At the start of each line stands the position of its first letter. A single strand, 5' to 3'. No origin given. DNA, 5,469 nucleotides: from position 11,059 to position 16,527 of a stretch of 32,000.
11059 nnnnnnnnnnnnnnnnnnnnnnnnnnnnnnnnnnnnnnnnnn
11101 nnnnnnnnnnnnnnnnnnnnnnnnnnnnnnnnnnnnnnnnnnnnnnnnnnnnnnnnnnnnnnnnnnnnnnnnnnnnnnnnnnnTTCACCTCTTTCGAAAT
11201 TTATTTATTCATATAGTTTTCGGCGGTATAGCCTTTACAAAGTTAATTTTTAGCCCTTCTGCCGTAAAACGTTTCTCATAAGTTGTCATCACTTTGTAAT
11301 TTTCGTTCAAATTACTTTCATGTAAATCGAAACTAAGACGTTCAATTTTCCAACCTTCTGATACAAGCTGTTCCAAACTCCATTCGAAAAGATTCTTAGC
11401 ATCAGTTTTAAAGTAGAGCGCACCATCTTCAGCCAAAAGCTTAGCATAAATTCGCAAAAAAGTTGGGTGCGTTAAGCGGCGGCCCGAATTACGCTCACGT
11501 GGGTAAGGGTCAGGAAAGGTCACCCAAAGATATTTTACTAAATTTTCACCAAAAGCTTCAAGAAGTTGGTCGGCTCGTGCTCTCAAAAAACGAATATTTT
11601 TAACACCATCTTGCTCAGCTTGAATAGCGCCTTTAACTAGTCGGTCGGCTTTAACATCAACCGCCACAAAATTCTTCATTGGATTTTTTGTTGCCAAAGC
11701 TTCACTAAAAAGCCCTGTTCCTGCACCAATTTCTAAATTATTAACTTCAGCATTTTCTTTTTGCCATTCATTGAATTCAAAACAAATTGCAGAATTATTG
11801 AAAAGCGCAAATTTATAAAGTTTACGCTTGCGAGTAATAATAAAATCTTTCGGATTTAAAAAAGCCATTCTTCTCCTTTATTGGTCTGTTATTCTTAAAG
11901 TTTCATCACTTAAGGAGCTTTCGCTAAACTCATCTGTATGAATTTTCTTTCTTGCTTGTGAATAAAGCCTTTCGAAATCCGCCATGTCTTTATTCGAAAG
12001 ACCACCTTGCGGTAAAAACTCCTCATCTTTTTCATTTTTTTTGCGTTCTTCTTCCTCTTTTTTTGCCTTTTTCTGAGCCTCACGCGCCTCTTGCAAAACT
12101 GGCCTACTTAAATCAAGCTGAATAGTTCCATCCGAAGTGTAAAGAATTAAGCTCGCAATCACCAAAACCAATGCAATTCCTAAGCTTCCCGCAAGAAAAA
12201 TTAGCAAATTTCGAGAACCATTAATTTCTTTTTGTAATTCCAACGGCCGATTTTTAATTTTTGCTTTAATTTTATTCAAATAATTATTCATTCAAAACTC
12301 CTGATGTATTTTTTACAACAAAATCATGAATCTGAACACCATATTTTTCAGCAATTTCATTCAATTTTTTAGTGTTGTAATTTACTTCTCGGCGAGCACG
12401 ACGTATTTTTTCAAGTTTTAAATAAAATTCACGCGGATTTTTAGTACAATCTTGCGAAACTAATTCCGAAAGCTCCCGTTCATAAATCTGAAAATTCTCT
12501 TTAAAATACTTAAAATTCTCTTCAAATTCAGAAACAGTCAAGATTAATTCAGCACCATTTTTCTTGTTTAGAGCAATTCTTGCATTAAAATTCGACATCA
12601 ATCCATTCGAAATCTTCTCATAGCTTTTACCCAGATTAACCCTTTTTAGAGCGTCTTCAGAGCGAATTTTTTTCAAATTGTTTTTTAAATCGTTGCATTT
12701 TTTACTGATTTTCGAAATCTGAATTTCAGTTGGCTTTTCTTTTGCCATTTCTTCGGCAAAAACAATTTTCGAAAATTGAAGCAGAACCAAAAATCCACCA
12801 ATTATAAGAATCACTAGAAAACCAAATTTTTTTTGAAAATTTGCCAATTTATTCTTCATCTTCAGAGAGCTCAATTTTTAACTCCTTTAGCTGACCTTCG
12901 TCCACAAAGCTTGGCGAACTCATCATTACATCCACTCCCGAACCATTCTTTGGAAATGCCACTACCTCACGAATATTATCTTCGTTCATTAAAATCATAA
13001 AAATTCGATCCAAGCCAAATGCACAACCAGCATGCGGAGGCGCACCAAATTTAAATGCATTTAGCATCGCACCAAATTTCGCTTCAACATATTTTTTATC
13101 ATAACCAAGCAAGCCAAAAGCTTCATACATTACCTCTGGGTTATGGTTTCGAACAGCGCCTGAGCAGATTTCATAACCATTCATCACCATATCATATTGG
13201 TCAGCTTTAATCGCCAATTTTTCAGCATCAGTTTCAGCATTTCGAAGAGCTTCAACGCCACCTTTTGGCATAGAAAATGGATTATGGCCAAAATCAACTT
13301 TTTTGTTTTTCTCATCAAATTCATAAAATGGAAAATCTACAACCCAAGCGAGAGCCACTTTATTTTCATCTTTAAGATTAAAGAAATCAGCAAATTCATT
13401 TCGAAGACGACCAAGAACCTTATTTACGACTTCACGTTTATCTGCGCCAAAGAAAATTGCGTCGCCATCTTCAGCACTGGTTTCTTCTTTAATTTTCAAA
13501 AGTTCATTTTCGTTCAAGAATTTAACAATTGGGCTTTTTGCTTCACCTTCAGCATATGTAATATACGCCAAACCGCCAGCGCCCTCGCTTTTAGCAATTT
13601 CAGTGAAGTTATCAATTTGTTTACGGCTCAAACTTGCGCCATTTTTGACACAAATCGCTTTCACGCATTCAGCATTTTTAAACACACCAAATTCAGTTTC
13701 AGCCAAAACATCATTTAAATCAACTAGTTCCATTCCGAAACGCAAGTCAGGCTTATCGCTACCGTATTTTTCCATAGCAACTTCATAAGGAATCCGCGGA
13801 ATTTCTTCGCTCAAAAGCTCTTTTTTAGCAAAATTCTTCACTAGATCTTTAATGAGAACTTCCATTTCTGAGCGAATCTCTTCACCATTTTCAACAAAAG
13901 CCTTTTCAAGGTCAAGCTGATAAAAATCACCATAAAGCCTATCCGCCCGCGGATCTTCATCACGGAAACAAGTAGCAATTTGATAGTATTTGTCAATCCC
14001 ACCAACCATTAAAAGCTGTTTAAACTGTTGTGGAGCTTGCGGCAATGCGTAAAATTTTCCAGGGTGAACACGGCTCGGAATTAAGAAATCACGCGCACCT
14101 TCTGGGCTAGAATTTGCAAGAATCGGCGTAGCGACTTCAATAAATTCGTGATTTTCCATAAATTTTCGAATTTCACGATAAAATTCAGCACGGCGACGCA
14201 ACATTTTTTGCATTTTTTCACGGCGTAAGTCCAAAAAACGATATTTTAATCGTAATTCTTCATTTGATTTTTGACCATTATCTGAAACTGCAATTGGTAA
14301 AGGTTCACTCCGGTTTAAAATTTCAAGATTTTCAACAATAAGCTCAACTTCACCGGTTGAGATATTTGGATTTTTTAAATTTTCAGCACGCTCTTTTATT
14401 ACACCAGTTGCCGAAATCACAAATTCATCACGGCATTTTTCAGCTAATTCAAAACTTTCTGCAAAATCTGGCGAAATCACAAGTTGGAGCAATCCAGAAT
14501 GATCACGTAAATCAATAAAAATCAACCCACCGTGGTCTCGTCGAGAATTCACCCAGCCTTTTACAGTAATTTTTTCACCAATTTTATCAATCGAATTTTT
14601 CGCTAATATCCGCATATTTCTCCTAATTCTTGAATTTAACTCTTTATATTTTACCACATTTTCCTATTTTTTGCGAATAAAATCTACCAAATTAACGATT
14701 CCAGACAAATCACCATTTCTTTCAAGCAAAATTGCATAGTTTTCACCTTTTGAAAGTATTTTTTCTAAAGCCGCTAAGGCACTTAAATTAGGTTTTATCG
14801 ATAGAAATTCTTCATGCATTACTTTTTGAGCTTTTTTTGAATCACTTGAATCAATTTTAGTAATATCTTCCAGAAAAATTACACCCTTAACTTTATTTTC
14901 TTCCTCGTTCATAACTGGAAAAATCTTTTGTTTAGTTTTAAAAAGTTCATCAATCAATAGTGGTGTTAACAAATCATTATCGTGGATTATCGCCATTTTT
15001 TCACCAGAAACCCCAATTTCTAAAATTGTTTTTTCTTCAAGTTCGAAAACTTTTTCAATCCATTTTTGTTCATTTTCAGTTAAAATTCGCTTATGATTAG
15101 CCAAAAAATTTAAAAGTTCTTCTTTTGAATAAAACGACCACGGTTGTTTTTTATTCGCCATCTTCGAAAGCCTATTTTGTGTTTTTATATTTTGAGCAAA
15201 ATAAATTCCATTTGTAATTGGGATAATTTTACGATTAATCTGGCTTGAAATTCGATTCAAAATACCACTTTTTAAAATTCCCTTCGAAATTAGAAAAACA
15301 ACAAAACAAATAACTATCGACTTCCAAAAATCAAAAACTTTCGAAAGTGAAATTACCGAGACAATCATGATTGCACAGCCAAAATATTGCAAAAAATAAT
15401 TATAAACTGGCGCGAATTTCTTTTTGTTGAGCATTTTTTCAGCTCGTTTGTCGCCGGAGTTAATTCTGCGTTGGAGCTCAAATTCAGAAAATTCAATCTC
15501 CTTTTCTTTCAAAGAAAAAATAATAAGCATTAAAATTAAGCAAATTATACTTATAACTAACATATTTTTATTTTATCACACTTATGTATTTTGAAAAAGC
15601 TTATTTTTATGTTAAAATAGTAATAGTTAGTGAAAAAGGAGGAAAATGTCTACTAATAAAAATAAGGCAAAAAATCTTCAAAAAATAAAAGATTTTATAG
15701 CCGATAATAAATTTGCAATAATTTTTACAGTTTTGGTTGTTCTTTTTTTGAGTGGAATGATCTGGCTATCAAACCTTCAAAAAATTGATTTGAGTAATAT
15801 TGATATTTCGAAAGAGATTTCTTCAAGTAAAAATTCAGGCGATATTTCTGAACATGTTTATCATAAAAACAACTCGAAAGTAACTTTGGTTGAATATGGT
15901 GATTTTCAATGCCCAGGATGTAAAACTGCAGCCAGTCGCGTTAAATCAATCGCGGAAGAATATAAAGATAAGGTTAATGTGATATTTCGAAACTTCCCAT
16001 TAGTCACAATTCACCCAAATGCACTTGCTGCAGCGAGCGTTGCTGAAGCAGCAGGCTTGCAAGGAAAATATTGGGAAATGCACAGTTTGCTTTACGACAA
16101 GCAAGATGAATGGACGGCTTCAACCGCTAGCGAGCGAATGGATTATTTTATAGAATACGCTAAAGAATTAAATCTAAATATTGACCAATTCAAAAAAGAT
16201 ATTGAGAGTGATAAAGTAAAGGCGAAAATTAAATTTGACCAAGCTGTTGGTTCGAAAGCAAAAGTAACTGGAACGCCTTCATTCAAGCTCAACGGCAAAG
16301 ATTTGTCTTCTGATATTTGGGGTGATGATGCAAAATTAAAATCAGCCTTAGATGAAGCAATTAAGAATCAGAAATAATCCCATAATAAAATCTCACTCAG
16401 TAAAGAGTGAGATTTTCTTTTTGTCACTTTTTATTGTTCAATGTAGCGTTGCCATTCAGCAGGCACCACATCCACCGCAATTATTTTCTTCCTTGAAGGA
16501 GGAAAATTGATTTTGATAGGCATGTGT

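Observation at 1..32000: About nine-fold excess of the palindrome TTCGAA, in all three codon phases and in non-coding DNA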

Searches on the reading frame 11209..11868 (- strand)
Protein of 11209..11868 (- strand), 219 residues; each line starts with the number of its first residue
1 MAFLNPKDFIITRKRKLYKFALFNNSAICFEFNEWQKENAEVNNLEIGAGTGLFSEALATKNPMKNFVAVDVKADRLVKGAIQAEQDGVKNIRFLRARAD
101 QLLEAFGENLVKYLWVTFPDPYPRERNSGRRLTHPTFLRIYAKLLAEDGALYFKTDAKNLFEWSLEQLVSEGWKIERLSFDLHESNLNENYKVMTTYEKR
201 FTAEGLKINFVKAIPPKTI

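Call 8: search_protein_families(library=pfam, proteins=[window:11209-11868:-])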
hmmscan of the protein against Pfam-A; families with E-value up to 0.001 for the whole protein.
window:11209-11868:- (219 aa): 6 families
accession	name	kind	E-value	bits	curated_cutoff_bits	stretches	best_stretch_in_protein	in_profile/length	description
PF02390.23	Methyltransf_4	-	4.7e-33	114.5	24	1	43-208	4-170/173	Putative methyltransferase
PF13847.12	Methyltransf_31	-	4e-07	30.3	27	1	41-105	4-69/145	Methyltransferase domain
PF13649.12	Methyltransf_25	-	1.9e-06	28.9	27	1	45-103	2-59/97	Methyltransferase domain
PF24675.1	NpmA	-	4.2e-06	26.6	60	1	32-119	16-105/214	16S rRNA (adenine(1408)-N(1))-methyltransferase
PF08242.18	Methyltransf_12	-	7.2e-06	27.1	30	1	45-105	1-61/98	Methyltransferase domain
PF08241.18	Methyltransf_11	-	0.00094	20.2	21.2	0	45-102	1-54/95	Methyltransferase domain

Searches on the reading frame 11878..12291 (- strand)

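Call 8: search_protein_families(library=pfam, proteins=[window:11878-12291:-])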
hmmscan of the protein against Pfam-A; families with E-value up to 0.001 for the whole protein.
window:11878-12291:- (137 aa): 0 families

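Call 41: search_protein_families(library=pfam, max_evalue=0.1, proteins=[window:11878-12291:-])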
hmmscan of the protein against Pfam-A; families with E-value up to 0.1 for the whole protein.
window:11878-12291:- (137 aa): 1 family
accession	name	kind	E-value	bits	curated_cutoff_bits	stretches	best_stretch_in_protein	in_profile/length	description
PF03896.21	TRAP_alpha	-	0.037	13.7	24.7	1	37-95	131-178/180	Translocon-associated protein (TRAP), alpha subunit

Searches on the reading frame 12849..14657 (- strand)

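Call 9: search_protein_families(library=pfam, proteins=[window:12849-14657:-])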
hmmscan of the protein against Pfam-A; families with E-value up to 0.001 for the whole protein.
window:12849-14657:- (602 aa): 3 families
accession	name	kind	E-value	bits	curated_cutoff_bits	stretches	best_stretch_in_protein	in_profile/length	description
PF00152.25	tRNA-synt_2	-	1.4e-106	356.5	25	1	132-571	1-307/308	tRNA synthetases class II (D, K and N)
PF02938.19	GAD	-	4e-27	94.7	23.4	1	327-415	6-95/95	GAD domain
PF01336.31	tRNA_anti-codon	-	2.8e-17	62.9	27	1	30-114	1-75/75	OB-fold nucleic acid binding domain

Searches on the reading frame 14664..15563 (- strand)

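Call 9: search_protein_families(library=pfam, proteins=[window:14664-15563:-])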
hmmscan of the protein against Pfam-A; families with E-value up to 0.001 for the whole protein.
window:14664-15563:- (299 aa): 1 family
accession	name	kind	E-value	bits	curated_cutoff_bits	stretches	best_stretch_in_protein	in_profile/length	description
PF00571.33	CBS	-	5.3e-08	33.5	24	1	247-297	3-53/57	CBS domain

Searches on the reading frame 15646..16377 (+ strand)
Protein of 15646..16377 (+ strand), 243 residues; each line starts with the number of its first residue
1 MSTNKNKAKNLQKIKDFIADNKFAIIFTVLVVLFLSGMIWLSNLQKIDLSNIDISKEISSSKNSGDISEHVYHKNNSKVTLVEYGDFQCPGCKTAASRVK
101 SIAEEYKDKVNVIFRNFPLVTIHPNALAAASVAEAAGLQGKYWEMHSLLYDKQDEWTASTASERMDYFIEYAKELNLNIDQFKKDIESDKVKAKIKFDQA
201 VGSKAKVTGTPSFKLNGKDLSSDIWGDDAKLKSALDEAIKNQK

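Call 9: search_protein_families(library=pfam, proteins=[window:15646-16377:+])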
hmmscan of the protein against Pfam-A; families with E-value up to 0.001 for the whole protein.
window:15646-16377:+ (243 aa): 4 families
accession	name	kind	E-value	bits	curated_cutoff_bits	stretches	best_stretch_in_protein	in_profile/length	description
PF13462.12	Thioredoxin_4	-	1.4e-24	87.6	23.2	1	69-223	5-153/165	Thioredoxin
PF01323.26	DSBA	-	2.2e-16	60.7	25.6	1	80-228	1-181/191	DSBA-like thioredoxin domain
PF13743.12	Thioredoxin_5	-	9.7e-09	35.6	27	1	115-213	67-161/186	Thioredoxin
PF00085.26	Thioredoxin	-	4e-05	24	23.5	0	75-112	16-53/103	Thioredoxin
